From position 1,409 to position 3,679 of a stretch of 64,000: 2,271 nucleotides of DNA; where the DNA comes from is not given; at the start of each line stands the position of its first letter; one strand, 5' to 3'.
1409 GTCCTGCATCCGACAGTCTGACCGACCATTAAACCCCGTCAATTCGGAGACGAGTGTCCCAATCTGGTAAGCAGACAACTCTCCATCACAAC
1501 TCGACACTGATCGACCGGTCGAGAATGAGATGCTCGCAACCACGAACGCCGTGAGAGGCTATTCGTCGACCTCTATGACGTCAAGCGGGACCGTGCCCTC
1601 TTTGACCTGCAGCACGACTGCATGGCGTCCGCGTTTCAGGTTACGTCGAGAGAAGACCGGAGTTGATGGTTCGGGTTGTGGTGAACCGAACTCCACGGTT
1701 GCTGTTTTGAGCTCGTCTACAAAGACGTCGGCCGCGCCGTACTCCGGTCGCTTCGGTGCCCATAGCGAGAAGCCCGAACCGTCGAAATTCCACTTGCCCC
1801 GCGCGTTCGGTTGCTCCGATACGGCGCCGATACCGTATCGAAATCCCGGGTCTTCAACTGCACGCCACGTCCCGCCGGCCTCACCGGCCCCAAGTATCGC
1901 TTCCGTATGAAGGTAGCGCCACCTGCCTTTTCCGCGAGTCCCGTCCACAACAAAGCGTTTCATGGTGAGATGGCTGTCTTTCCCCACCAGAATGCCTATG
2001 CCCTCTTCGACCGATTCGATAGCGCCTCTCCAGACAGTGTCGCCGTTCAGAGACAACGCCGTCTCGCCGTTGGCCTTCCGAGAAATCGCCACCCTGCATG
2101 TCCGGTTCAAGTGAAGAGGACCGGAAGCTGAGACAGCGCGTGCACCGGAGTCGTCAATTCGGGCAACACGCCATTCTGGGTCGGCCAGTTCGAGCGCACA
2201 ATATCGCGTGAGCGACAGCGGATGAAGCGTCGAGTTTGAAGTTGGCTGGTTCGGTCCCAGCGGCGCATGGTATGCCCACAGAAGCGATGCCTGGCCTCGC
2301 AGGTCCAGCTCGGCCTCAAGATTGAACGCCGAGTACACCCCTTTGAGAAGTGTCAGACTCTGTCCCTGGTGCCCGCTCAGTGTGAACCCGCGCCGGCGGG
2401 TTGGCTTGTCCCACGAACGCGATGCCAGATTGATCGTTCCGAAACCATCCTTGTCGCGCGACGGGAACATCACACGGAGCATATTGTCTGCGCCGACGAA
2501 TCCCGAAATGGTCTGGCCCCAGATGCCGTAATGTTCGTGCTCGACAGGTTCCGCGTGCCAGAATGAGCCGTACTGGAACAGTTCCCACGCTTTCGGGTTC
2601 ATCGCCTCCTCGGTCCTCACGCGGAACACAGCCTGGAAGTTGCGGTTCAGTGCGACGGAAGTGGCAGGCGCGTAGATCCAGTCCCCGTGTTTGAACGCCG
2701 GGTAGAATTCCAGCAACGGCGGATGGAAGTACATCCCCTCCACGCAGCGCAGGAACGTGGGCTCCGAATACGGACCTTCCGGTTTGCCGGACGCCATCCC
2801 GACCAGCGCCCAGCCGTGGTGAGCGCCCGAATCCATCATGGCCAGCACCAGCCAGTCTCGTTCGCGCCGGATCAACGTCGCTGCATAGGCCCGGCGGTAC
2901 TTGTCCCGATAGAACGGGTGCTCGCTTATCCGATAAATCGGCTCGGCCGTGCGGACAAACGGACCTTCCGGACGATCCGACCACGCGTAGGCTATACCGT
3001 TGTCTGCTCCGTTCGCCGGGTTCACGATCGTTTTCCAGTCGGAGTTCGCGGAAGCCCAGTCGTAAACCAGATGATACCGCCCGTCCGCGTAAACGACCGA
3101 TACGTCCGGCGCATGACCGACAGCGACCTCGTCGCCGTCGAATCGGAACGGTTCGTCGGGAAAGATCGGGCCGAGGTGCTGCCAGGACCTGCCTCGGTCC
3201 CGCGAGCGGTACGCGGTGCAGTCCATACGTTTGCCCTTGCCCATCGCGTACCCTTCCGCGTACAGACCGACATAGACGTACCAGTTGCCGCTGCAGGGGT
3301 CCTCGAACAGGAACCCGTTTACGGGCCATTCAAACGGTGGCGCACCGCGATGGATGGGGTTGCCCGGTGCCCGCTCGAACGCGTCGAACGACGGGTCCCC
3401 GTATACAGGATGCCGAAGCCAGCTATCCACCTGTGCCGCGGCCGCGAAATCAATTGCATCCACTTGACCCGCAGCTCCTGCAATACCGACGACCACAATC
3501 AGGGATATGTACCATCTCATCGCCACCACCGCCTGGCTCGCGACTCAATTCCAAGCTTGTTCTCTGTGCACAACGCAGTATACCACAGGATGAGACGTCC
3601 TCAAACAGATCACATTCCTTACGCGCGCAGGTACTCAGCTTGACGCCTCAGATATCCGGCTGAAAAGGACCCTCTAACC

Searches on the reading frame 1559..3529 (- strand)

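Call 66: search_protein_families(library=pfam, proteins=[window:1559-3529:-], max_evalue=0.0001)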
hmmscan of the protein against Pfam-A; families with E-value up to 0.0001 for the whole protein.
window:1559-3529:- (656 aa): 1 family
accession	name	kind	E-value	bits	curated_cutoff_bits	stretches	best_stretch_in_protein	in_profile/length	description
PF04616.20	Glyco_hydro_43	-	5.8e-05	23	32.2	0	104-198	35-114/288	Glycosyl hydrolases family 43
